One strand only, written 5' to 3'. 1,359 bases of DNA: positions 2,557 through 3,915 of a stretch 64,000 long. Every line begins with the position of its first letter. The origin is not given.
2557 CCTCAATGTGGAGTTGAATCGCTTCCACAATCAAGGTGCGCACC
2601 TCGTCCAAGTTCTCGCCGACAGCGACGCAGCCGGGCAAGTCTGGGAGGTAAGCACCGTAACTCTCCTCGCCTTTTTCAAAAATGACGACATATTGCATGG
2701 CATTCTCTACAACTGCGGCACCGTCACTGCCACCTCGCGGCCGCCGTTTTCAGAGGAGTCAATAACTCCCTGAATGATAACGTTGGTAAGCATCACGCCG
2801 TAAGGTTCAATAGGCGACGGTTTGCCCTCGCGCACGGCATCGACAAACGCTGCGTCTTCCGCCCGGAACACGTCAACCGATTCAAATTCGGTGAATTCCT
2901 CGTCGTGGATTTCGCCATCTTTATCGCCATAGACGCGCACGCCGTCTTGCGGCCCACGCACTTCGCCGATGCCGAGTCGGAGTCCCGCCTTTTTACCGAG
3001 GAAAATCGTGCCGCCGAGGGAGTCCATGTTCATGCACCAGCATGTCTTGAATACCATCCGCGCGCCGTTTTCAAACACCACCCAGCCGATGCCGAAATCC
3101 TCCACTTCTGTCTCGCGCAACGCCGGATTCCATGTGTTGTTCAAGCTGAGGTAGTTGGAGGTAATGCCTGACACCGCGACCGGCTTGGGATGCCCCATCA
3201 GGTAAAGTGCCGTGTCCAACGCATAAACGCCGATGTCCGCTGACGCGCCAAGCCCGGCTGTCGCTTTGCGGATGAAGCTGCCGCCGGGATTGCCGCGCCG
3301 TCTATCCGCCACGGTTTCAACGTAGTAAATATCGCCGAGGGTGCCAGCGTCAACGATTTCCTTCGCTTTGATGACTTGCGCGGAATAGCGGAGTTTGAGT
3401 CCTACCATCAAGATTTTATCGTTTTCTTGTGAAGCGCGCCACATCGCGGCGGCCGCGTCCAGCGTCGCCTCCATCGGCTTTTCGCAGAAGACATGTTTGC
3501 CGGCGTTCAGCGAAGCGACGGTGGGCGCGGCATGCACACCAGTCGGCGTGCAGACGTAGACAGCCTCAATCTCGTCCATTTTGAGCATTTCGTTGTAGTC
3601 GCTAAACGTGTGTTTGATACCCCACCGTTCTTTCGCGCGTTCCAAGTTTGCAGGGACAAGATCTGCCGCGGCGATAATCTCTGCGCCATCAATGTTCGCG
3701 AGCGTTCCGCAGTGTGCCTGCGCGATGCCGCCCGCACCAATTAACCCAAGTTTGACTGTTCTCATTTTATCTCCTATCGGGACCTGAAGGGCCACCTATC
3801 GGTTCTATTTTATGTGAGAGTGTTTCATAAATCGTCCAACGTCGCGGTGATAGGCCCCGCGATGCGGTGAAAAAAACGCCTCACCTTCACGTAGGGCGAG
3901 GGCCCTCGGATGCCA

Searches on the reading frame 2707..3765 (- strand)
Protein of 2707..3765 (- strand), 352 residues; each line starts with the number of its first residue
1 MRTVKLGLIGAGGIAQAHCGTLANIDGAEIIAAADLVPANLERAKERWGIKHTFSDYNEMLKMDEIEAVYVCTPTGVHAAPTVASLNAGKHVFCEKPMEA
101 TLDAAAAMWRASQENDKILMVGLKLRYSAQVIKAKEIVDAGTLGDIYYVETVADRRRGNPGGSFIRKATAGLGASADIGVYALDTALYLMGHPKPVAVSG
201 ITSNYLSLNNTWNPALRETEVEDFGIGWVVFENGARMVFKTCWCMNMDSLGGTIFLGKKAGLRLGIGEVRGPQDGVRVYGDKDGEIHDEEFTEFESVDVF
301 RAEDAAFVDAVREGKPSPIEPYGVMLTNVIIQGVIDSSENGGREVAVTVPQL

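Call 9: find_encoding_contigs(protein=window:2707-3765:-, flank=6000, max_places=10)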
Protein window:2707-3765:- (352 aa): no gene with exactly this product is on record in the collection.
